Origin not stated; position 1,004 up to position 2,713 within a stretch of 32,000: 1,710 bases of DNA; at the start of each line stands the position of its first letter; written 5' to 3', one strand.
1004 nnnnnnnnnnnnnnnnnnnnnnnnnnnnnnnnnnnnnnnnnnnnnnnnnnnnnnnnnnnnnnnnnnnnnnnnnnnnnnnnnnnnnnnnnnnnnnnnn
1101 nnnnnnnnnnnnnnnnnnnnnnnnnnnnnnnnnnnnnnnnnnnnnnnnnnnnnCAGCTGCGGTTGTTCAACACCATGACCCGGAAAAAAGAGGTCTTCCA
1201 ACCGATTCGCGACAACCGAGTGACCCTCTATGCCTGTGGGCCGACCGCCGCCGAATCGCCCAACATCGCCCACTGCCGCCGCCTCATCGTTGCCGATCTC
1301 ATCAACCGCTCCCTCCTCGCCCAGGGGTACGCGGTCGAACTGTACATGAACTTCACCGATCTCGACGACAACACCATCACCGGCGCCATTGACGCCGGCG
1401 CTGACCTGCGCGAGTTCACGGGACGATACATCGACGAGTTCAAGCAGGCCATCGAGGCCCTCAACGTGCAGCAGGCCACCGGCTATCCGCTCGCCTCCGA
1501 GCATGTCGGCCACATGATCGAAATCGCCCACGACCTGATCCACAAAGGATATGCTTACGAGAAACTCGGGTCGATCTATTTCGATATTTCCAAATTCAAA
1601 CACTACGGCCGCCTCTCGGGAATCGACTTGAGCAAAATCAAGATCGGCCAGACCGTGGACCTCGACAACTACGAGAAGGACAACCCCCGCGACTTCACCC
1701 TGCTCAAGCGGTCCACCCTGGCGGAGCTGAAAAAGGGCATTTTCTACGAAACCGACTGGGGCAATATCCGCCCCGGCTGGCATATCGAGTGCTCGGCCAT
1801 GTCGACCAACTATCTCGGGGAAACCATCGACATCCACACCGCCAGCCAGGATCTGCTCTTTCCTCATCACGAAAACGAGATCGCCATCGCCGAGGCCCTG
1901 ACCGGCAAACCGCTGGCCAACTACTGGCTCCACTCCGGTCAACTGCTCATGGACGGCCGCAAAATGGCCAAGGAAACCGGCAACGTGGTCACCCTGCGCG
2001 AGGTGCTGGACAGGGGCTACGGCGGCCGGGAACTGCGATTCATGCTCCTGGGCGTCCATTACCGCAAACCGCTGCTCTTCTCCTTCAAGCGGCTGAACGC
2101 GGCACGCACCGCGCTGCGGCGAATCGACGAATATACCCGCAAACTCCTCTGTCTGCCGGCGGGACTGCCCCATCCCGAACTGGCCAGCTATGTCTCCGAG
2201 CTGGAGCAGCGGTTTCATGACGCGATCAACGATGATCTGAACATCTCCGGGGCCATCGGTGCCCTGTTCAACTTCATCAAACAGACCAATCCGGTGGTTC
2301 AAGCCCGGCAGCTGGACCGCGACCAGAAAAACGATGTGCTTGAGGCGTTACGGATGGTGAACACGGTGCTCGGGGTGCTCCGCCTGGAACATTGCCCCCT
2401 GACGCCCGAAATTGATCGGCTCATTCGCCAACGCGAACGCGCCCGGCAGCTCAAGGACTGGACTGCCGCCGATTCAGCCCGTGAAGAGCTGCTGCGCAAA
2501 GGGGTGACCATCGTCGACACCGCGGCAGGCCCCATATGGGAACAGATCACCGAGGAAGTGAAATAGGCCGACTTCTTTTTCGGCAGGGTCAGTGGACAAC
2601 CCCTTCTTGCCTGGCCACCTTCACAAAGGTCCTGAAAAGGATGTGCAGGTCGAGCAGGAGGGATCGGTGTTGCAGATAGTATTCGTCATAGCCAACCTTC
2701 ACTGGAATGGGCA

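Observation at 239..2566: Cysteine synthase fused in-frame to a CysRS-like enzyme whose HIGH and KMSKS signature motifs are divergent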

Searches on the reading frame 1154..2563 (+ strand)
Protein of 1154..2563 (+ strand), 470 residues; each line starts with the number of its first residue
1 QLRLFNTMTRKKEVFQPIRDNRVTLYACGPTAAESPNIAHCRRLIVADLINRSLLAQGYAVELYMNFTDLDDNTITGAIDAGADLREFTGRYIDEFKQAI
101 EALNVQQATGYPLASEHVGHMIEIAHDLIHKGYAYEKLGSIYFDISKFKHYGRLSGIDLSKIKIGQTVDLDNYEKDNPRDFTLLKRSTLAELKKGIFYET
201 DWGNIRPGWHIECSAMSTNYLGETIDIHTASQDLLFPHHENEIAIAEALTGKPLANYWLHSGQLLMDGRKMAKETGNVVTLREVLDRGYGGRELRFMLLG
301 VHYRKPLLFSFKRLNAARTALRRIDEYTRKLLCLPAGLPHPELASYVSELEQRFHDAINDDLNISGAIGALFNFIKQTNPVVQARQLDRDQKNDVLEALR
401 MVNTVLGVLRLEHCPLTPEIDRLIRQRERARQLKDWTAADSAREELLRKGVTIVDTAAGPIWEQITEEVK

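Call 16: search_solved_structures(query=window:1154-2563:+, show_alignments=3, max_evalue=1e-10)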
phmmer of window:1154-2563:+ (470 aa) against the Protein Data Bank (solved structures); distinct sequences matched with E-value up to 1e-10: 8.
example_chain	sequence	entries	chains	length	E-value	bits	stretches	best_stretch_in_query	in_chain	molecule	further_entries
8qhp_A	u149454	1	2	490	9.7e-97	327.7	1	2-465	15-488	Cysteine--tRNA ligase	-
3tqo_A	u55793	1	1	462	1.2e-83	284.6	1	2-464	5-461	Cysteinyl-tRNA synthetase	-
1li5_A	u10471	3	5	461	5.6e-83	282.3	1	2-463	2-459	CYSTEINYL-TRNA SYNTHETASE | Cysteine--tRNA ligase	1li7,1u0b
6ujd_A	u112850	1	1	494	1.1e-66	228.7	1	1-459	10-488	Cysteine--tRNA ligase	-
3sp1_A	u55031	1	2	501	1.4e-57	198.7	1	2-459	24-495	Cysteinyl-tRNA synthetase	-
9yru_A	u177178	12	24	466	2.3e-52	181.4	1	4-299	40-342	Cysteine--tRNA ligase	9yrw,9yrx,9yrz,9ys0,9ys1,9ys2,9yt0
8hfm_A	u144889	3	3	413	6.9e-40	140.3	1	2-335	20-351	L-cysteine:1D-myo-inositol 2-amino-2-deoxy-alpha-D-glucopyranoside ligase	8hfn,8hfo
3c8z_A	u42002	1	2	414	6.9e-40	140.3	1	2-335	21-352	Cysteinyl-tRNA synthetase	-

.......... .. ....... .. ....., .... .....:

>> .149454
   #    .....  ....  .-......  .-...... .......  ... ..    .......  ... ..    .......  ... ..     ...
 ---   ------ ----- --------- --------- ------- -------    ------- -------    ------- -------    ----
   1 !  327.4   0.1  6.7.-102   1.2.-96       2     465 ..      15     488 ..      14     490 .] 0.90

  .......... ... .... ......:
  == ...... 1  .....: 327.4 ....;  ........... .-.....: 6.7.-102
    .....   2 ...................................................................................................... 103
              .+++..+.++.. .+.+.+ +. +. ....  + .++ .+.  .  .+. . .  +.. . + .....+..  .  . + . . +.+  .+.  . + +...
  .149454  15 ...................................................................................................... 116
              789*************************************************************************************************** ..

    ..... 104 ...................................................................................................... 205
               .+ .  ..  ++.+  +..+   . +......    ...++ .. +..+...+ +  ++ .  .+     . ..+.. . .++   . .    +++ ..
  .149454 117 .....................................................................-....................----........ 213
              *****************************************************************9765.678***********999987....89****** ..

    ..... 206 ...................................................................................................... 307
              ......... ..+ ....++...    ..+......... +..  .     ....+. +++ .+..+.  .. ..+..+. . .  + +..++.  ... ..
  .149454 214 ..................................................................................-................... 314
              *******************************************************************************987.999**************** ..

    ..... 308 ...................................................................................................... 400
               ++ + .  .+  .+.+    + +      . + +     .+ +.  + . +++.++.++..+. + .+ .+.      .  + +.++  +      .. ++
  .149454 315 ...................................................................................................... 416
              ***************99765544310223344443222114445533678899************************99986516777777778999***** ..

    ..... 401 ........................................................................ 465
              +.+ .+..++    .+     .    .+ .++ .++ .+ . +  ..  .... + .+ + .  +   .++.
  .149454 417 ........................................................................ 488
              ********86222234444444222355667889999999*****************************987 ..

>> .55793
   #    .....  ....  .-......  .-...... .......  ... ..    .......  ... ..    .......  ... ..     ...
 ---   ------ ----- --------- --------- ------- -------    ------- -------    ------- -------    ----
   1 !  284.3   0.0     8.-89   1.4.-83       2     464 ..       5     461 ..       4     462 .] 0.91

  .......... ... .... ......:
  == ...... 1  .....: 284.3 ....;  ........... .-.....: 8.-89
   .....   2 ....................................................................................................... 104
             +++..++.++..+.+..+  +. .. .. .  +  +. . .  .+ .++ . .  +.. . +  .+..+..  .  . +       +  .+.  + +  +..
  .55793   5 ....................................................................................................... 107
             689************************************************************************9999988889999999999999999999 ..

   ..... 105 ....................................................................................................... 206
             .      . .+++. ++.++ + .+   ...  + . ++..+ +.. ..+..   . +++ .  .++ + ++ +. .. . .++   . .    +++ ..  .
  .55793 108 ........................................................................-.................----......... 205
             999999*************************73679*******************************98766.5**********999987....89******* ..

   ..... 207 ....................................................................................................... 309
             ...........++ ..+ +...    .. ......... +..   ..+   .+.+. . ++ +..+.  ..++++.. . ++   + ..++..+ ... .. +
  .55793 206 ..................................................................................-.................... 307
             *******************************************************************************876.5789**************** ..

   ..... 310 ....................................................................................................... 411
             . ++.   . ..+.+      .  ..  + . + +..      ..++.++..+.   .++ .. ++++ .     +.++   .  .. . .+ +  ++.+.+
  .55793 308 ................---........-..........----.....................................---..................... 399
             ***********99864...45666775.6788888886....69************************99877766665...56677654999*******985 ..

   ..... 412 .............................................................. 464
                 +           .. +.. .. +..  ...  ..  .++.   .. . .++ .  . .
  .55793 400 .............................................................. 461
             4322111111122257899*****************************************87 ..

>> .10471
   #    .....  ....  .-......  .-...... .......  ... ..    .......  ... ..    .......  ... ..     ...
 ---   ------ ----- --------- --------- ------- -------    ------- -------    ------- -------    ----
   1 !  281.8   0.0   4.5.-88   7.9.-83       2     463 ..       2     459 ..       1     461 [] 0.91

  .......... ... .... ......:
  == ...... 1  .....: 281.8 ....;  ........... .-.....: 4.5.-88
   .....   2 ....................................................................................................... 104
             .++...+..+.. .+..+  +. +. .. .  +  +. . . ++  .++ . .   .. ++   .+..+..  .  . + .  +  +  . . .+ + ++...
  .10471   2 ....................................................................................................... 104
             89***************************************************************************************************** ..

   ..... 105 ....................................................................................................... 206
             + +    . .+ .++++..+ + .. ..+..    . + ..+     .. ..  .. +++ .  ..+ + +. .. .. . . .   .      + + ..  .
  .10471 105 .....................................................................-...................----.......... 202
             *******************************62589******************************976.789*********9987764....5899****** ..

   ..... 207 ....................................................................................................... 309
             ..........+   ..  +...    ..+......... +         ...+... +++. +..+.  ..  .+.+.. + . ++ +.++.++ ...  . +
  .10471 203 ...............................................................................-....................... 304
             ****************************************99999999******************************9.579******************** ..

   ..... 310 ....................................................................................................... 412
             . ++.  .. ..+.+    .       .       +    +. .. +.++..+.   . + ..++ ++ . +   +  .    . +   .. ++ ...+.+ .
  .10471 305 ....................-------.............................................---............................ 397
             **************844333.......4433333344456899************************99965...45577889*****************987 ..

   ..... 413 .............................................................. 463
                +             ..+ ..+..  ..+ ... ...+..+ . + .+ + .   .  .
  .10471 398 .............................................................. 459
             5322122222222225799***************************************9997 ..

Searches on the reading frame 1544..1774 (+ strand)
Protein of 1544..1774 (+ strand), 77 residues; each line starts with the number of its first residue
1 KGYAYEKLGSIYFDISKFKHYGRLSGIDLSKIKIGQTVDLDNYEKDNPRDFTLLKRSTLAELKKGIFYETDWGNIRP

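Call 32: find_related_loci(query=A3, collection=genome_contigs, flank=10000)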
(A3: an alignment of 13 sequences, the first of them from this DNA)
Query A3 (77 aa) in genome_contigs; peptide patterns used: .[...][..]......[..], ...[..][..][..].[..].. (x = any residue, [..] = any of these).
600 stretches matched a pattern (row limit reached: there are more); 588 encode a relative of the query (tblastn E <= 1e-3); the best 80 are kept; 80 distinct loci.
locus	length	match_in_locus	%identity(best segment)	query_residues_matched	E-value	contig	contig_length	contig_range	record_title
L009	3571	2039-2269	96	1-77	4e-49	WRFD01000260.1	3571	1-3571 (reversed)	MAG: Desulfobulbus sp. isolate Lab288P4bin34 Ga0123354_10113014, whole genome shotgun sequence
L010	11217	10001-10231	95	1-77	1e-47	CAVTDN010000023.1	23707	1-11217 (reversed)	MAG: uncultured delta proteobacterium isolate MFD00905.bin.2.105 genome assembly, contig: contig_96587, whole genome sho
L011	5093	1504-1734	92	1-77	7e-47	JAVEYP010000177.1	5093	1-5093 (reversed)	MAG: Desulfobulbus sp. isolate BF4_32 NODE_59699_length_5093_cov_3.095650_Biofilm4, whole genome shotgun sequence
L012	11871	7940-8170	94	1-77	6e-47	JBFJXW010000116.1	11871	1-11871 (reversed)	MAG: Desulfobulbus sp. isolate Mix_sand19.2022.05.G.7 k141_4787455_length_11871_cov_14.9994, whole genome shotgun sequen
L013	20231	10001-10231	95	1-77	7e-47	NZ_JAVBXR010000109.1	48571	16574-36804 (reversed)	MAG: Desulfobulbus sp. isolate GS12 559, whole genome shotgun sequence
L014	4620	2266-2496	95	1-77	1e-46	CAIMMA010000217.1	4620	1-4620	uncultured bacterium isolate Loclat_bin-10882 genome assembly, contig: bin-10882:217/819, whole genome shotgun sequence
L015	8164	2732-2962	95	1-77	1e-46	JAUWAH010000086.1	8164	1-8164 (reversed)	MAG: Desulfobulbus sp. isolate CSMAG_1289 CSMAG_1289_k141_525199_length_8164_cov_6.0000, whole genome shotgun sequence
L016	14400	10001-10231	91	1-77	1e-46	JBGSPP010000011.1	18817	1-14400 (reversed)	MAG: Desulfobulbus sp. isolate JTS-AC307 k141_331847, whole genome shotgun sequence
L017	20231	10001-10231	95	1-77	1e-46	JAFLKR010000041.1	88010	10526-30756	MAG: Desulfobulbaceae bacterium isolate LaCa_MAG_10 c_000000000444, whole genome shotgun sequence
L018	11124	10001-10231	90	1-77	3e-46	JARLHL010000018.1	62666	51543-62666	MAG: Desulfocapsaceae bacterium isolate MAG_CA64 MetaCoAG_Bin_64_Anoxic_k141_275634, whole genome shotgun sequence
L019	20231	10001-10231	95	1-77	2e-46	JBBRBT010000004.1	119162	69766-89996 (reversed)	MAG: Desulfobulbales bacterium isolate Co_metawrap_2357 Cmw_2357_k141_10426714_length_119162_cov_12.9996, whole genome s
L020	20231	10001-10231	91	1-77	2e-45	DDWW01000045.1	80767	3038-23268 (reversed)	MAG TPA_asm: Desulfobulbaceae bacterium UBA2276 UBA2276_contig_3179, whole genome shotgun sequence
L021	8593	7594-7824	88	1-77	1e-45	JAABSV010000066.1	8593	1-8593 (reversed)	MAG: Desulfobulbaceae bacterium isolate S18.Bin011 Scaffold_66, whole genome shotgun sequence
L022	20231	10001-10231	94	1-77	9e-46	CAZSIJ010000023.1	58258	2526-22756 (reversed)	MAG TPA_asm: uncultured Desulfobulbus sp. isolate binchicken_co2_65 genome assembly, contig: NODE_291_length_58258_cov_1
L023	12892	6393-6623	91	1-77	3e-45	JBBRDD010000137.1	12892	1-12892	MAG: Desulfobulbales bacterium isolate Co_metawrap_2436 Cmw_2436_k141_29550850_length_12892_cov_14.5025, whole genome sh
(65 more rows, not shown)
